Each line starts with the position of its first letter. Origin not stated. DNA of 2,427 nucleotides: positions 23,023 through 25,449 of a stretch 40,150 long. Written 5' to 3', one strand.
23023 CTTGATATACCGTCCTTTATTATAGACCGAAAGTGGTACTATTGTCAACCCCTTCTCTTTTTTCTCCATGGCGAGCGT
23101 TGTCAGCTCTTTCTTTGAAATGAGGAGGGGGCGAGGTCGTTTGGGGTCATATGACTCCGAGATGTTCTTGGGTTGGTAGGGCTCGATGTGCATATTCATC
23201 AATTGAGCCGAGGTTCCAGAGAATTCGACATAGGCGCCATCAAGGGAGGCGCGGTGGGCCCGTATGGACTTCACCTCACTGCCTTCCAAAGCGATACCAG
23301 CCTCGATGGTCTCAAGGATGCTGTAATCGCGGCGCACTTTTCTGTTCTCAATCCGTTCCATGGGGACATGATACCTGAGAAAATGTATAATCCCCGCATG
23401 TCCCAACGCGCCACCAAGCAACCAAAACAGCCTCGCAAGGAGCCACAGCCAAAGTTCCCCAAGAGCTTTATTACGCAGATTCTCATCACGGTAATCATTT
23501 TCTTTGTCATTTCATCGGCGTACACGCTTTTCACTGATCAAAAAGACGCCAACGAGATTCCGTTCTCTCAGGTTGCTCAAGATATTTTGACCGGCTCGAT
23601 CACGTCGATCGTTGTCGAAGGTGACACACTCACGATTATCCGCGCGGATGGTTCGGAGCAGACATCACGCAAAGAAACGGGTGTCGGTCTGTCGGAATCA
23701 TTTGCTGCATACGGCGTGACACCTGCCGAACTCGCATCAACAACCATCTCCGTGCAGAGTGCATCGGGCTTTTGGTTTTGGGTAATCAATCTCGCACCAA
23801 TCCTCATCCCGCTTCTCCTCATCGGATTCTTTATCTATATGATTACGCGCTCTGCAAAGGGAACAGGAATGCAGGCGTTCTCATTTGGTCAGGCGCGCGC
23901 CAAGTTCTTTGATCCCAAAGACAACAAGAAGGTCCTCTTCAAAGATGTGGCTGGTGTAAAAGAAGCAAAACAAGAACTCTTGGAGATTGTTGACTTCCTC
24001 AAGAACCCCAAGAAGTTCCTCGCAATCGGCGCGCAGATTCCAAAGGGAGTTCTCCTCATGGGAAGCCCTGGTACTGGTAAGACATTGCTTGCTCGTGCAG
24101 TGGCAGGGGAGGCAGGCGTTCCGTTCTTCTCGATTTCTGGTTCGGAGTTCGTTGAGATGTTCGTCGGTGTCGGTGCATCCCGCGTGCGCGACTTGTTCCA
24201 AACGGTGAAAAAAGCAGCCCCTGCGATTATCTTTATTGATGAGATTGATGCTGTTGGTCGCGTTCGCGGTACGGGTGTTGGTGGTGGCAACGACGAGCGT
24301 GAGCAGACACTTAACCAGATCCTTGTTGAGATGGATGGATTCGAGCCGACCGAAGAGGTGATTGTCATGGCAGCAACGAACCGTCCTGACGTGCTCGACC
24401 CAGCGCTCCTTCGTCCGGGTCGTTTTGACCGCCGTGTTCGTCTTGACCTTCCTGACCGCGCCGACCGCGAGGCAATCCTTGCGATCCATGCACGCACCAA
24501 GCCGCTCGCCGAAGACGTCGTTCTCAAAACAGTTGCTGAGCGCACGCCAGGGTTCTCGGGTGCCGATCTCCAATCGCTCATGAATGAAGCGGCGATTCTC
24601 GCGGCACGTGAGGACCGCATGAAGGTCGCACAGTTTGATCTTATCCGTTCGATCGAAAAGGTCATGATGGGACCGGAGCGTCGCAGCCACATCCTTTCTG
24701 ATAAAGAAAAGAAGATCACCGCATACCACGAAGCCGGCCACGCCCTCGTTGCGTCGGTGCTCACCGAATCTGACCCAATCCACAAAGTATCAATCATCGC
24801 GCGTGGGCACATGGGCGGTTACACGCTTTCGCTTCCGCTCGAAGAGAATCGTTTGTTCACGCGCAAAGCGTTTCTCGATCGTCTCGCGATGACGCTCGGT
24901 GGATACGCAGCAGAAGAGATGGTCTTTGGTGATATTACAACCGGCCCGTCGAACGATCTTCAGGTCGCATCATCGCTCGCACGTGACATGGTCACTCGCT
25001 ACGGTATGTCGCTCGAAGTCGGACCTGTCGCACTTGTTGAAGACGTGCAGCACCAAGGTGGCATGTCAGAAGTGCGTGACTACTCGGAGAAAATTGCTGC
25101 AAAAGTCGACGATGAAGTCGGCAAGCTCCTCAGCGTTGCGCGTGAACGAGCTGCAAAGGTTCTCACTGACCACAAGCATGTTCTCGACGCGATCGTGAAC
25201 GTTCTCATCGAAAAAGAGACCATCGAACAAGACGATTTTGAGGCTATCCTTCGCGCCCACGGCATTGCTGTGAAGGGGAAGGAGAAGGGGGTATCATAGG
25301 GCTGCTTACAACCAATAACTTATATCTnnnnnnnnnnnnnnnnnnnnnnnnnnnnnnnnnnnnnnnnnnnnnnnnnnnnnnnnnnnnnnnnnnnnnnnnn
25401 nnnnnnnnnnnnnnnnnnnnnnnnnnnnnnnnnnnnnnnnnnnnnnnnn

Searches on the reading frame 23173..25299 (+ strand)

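Call 10: search_protein_families(library=pfam, proteins=[window:23173-25299:+])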
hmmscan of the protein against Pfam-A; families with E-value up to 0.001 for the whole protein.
window:23173-25299:+ (708 aa): 8 families
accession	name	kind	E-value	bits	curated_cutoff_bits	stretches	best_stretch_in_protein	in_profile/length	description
PF01434.24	Peptidase_M41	-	7e-63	212.4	29.9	1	507-692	2-191/191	Peptidase family M41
PF00004.35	AAA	-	3.2e-44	151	21.2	1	293-425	1-130/131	ATPase family associated with various cellular activities (AAA)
PF17862.7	AAA_lid_3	-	1.4e-13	50.6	27.2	1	448-485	1-38/45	AAA+ lid domain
PF06480.20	FtsH_ext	-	1.2e-05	25.9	25.5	1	103-178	2-84/103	FtsH Extracellular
PF06068.19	TIP49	-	2.4e-05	24.1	23.8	1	290-328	50-90/347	TIP49 P-loop domain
PF23902.1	AAA_lid_PRS2_C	-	5.9e-05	23.6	34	1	431-498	3-71/73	PRS2 AAA+ lid C-terminal domain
PF07728.20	AAA_5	-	0.00035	21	22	0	292-413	1-136/139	AAA domain (dynein-related subfamily)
PF05496.18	RuvB_N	-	0.00086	19.5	27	0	292-361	35-96/159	Holliday junction DNA helicase RuvB P-loop domain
